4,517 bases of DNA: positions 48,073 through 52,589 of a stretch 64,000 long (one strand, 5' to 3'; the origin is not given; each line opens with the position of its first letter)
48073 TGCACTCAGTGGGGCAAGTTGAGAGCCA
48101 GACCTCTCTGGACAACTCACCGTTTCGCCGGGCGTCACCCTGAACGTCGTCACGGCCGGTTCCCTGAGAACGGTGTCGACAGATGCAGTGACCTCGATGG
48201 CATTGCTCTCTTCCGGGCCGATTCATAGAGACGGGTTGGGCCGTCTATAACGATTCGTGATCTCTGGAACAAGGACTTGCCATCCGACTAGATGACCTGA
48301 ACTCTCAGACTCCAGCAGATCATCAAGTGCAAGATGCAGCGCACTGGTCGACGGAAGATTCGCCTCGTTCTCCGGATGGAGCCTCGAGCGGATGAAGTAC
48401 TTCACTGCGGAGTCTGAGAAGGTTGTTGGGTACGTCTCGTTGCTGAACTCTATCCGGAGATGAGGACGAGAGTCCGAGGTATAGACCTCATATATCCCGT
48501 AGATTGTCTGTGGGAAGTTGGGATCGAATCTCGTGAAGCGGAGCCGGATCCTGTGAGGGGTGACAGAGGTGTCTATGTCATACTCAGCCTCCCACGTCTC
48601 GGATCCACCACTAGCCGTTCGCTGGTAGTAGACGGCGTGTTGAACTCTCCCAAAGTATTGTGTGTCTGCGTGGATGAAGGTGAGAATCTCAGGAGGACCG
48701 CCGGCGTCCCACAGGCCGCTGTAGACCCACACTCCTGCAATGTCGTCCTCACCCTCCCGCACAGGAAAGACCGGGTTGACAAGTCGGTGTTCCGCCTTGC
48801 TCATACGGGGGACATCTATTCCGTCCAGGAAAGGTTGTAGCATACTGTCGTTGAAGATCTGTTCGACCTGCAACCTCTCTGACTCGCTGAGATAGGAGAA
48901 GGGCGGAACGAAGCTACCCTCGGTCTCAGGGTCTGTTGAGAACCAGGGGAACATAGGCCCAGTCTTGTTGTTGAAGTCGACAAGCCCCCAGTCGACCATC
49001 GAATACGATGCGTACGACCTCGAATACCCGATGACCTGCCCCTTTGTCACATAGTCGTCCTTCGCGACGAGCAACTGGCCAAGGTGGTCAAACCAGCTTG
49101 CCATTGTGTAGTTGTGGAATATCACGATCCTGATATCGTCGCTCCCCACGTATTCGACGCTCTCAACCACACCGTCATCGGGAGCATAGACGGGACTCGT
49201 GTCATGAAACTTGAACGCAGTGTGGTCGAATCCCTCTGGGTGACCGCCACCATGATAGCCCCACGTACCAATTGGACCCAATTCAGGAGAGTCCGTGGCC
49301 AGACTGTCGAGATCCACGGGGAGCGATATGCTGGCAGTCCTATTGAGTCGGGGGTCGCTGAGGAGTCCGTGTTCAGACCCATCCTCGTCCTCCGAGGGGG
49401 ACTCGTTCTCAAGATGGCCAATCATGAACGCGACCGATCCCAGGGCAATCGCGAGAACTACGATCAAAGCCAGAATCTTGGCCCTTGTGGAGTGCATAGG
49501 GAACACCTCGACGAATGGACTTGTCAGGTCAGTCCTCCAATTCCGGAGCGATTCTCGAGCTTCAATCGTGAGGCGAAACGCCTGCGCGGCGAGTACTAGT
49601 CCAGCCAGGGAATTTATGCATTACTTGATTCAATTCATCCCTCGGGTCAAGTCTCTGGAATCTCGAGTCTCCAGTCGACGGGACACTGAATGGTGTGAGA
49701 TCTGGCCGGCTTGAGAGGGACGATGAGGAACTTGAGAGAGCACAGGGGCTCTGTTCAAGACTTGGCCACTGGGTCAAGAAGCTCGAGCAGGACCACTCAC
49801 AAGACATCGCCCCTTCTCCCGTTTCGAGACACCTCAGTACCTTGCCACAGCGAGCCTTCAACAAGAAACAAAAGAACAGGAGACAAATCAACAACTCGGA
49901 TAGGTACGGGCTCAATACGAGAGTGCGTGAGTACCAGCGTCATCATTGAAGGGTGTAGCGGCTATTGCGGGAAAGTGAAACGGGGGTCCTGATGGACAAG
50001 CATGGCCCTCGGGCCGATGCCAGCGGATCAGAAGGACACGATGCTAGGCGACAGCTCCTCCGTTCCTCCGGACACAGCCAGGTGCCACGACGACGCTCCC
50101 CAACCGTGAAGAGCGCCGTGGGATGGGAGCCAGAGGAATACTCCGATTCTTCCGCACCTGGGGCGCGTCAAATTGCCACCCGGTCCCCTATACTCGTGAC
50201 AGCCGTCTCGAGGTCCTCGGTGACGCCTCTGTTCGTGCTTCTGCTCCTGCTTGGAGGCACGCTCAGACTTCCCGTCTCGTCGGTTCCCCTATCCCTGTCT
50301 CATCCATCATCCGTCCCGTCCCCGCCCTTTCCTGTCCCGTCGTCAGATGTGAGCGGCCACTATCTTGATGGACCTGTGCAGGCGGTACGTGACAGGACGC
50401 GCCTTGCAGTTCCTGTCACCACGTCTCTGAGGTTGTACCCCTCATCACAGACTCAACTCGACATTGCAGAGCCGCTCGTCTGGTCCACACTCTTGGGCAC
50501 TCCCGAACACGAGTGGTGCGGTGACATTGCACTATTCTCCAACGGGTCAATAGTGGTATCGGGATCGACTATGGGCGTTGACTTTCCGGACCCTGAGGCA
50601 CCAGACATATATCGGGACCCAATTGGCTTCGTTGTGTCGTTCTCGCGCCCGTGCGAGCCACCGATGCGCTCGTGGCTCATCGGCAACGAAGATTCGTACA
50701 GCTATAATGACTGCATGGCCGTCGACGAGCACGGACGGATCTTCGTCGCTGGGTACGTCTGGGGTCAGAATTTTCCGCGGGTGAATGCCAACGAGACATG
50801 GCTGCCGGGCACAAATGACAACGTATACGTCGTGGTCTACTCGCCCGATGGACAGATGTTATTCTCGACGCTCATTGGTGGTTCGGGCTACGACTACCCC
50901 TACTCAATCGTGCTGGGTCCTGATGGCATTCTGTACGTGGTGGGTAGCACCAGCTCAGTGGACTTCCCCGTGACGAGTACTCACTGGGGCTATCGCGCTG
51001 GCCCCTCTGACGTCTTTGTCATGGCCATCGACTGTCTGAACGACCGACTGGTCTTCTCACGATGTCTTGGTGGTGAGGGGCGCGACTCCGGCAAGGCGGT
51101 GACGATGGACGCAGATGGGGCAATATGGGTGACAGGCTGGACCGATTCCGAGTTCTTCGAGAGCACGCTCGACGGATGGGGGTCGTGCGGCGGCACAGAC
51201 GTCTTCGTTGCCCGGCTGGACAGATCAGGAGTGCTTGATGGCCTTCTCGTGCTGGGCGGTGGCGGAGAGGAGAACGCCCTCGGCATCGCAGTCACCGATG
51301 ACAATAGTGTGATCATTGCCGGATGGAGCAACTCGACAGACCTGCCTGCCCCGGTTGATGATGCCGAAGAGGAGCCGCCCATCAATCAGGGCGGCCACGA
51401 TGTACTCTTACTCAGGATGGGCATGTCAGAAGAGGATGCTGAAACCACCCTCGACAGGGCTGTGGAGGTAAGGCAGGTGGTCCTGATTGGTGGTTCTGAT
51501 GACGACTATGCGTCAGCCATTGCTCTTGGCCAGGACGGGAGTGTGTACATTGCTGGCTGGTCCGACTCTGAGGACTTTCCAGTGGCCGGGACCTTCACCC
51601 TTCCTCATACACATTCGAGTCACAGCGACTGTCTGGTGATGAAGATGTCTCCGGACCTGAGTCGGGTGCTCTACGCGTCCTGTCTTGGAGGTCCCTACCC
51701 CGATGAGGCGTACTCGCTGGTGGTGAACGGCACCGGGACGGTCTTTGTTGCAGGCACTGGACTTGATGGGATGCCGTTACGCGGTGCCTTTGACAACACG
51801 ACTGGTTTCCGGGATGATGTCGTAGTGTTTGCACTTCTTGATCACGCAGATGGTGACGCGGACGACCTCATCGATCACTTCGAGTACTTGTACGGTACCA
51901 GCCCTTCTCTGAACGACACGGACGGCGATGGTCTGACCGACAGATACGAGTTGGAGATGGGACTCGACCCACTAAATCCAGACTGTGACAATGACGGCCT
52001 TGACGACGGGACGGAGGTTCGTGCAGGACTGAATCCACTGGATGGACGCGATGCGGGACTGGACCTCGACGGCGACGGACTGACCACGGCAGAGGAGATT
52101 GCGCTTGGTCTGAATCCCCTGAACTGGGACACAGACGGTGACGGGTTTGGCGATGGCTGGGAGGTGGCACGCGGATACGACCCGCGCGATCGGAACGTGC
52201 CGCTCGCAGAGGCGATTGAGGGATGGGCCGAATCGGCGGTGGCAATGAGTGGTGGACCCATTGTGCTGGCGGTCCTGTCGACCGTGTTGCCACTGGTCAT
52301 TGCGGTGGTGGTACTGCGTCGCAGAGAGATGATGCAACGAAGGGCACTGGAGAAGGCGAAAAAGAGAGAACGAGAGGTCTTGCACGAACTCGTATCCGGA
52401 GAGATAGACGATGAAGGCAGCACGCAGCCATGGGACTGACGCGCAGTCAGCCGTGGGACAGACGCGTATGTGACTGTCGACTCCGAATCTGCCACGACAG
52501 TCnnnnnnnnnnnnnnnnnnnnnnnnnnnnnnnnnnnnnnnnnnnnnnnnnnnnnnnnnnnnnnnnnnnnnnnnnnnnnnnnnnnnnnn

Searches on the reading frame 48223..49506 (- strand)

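Call 75: search_protein_families(library=pfam, proteins=[window:48223-49506:-], max_evalue=0.00001)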
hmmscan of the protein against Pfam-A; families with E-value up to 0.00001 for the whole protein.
window:48223-49506:- (427 aa): 1 family
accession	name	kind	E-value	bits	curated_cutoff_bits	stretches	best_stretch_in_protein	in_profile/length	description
PF01551.29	Peptidase_M23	-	2.5e-10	40.8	28.7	1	98-164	8-74/96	Peptidase family M23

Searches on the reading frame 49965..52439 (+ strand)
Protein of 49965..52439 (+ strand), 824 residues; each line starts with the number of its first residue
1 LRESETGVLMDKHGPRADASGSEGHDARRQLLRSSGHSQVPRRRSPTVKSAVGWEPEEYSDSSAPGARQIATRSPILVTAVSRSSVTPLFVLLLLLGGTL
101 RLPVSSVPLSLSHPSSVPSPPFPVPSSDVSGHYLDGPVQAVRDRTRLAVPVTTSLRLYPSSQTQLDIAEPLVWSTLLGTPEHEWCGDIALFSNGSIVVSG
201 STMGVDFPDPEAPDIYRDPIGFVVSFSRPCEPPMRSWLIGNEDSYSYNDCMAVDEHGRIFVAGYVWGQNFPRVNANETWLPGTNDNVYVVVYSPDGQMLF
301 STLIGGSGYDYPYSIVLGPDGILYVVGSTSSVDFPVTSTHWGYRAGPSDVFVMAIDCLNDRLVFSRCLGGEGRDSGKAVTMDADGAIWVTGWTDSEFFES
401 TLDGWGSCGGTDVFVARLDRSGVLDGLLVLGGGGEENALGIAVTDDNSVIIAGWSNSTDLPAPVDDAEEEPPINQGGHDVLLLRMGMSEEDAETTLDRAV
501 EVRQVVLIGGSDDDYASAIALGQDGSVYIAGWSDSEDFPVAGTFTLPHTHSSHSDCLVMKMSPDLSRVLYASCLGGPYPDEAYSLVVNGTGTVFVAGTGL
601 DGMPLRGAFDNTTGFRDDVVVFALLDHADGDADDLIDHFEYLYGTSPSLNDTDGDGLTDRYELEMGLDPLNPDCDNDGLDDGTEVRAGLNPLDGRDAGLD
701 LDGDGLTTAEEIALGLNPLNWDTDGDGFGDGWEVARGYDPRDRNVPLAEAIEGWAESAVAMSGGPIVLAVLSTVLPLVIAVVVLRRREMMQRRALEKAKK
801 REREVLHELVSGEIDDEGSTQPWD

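Call 75: search_protein_families(library=pfam, proteins=[window:49965-52439:+], max_evalue=0.00001)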
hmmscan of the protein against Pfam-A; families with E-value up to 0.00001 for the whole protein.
window:49965-52439:+ (824 aa): 2 families
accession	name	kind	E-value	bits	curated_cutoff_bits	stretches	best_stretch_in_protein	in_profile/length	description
PF06739.17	SBBP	-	4.4e-16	59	20.5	0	300-335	2-38/38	Beta-propeller repeat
PF18884.5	TSP3_bac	-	3.2e-15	56.1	25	0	651-672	1-22/22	Bacterial TSP3 repeat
